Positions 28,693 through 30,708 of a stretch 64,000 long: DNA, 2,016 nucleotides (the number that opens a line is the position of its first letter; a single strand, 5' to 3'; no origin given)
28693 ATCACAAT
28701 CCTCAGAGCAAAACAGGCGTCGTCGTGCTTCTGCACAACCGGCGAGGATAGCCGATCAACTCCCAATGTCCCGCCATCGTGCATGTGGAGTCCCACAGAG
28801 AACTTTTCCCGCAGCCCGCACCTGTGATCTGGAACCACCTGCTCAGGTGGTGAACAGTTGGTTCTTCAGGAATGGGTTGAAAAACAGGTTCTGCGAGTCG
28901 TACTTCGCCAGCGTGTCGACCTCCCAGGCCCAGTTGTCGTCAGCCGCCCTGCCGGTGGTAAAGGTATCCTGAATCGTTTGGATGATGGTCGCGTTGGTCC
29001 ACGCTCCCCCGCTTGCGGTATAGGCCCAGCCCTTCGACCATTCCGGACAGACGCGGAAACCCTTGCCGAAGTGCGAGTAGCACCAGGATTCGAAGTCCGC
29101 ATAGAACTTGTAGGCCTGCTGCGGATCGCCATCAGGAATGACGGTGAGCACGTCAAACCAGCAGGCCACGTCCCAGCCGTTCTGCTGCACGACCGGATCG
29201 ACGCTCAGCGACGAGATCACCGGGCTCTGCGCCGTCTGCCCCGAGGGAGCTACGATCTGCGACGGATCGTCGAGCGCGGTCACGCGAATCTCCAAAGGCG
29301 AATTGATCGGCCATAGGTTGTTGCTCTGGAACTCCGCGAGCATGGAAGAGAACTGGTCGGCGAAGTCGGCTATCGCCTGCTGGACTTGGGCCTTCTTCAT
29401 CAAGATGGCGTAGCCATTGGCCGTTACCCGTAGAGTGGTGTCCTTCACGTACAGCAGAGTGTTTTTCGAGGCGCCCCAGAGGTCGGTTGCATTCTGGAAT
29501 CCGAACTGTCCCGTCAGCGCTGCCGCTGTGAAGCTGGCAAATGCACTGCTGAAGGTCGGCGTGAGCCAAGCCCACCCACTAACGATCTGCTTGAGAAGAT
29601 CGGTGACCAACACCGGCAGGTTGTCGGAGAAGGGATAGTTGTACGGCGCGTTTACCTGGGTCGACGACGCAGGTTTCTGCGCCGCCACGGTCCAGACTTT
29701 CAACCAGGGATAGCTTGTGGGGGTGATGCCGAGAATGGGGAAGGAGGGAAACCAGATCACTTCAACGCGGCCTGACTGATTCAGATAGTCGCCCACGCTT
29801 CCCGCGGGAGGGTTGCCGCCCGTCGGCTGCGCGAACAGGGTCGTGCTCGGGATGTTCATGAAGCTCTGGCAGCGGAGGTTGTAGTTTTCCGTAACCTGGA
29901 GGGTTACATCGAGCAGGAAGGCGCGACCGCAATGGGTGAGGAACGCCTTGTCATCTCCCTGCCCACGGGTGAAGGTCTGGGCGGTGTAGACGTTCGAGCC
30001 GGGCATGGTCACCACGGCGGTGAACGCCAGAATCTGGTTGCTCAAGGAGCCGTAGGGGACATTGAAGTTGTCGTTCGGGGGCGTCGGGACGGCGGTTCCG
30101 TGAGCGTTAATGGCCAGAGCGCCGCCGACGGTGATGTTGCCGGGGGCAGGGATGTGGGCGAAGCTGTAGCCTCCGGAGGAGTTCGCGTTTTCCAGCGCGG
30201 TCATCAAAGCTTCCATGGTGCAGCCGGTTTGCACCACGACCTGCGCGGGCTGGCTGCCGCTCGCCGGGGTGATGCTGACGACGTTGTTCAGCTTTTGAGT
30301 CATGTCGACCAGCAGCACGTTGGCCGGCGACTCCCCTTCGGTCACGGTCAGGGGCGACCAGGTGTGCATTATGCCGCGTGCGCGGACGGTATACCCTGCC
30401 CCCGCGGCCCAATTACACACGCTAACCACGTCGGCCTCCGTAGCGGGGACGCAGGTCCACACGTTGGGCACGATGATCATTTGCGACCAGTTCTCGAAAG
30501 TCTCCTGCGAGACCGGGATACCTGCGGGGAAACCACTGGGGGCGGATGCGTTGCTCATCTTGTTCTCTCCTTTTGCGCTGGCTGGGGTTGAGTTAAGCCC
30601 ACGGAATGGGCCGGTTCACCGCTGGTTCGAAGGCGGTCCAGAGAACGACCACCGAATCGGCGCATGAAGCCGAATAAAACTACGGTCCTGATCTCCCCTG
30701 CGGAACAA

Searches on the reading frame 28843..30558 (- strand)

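Call 70: search_protein_families(library=pfam, proteins=[window:28843-30558:-], max_evalue=0.001)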
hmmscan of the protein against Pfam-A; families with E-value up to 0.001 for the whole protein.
window:28843-30558:- (571 aa): 2 families
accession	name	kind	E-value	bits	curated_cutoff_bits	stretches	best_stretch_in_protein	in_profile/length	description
PF09129.16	Chol_subst-bind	-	6.3e-94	315.1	25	1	228-566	2-318/321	Cholesterol oxidase, substrate-binding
PF01565.28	FAD_binding_4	-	2.8e-12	47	26.4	1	37-158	6-114/139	FAD binding domain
